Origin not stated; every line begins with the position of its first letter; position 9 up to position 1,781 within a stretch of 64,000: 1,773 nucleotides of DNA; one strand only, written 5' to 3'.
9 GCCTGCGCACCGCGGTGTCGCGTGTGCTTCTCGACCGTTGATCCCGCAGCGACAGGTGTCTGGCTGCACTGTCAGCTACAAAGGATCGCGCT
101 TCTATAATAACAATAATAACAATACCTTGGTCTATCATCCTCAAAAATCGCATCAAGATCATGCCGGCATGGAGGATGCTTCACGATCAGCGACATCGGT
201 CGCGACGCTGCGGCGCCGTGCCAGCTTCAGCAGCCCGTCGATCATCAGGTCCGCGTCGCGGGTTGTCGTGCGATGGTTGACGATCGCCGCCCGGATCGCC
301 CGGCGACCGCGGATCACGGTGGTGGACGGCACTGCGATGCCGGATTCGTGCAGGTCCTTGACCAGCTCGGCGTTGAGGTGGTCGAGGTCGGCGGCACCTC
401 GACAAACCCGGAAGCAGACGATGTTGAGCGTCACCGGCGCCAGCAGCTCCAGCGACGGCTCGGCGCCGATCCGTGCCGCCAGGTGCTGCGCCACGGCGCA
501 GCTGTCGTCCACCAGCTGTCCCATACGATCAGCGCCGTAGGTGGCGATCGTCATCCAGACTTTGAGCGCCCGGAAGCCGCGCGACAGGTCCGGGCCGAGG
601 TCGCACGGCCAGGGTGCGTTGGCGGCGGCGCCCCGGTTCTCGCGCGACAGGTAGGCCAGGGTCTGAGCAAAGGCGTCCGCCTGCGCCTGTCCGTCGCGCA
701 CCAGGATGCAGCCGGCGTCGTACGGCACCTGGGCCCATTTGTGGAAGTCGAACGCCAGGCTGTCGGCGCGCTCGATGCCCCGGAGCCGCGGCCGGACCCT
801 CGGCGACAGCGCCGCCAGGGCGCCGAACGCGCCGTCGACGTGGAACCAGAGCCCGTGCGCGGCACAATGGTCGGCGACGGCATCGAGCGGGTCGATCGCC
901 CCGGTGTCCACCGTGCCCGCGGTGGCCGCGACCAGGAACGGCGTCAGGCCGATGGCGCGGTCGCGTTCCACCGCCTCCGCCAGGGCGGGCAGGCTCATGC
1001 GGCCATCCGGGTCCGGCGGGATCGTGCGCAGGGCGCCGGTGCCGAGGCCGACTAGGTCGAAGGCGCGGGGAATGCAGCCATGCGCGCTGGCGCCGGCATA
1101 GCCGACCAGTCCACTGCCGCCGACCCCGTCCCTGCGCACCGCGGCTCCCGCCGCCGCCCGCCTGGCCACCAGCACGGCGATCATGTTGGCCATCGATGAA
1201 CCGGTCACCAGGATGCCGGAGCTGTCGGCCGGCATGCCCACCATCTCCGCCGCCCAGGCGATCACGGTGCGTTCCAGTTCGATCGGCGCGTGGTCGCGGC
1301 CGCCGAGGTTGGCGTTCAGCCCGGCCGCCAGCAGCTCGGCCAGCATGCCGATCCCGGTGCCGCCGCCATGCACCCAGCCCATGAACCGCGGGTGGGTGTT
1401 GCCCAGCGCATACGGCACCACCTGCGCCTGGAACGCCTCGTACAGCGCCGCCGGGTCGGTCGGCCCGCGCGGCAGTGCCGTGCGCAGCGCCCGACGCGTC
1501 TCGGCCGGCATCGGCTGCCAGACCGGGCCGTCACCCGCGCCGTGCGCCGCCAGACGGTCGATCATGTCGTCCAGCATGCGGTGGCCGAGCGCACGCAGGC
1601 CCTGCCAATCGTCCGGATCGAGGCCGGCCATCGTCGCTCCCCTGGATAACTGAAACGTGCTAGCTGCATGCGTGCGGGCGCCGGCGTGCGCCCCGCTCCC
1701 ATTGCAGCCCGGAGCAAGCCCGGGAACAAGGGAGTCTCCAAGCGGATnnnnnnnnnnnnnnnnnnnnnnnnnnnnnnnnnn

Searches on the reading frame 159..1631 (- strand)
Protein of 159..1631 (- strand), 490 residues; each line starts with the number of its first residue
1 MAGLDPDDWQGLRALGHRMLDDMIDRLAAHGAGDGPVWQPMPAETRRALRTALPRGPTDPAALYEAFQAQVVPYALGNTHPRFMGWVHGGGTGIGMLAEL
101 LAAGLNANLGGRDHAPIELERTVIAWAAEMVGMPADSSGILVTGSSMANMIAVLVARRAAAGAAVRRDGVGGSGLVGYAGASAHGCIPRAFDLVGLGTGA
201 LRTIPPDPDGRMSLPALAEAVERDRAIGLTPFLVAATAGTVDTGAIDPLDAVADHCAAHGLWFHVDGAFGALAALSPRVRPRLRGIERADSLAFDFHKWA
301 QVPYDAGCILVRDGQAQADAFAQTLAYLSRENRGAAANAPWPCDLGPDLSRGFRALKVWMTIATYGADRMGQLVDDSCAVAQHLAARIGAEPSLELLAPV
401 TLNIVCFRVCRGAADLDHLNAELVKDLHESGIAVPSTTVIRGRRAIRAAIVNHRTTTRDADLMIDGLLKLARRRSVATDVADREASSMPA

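Call 80: search_protein_families(library=ncbifam, proteins=[window:159-1631:-], max_evalue=0.00001)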
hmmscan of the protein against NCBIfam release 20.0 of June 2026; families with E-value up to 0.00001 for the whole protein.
window:159-1631:- (490 aa): 5 families
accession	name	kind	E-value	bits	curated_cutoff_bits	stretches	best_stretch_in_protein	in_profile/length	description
NF052646.1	DABADecarRhbB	equivalog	1.4e-58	198.7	900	1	61-472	79-483/491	L-2,4-diaminobutyrate decarboxylase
TIGR03799.1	NOD_PanD_pyr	equivalog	1.5e-34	119.3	606.1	1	135-411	158-439/522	pyridoxal-dependent aspartate 1-decarboxylase PanP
TIGR03812.1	tyr_de_CO2_Arch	equivalog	1.9e-18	66.5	299.4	1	107-457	46-363/375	tyrosine decarboxylase MfnA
NF002748.0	PRK02769.1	equivalog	3.2e-10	39.3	305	1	117-333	64-266/382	histidine decarboxylase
TIGR03811.1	tyr_de_CO2_Ent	equivalog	6.5e-08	31.5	905.3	0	182-273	230-326/608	tyrosine decarboxylase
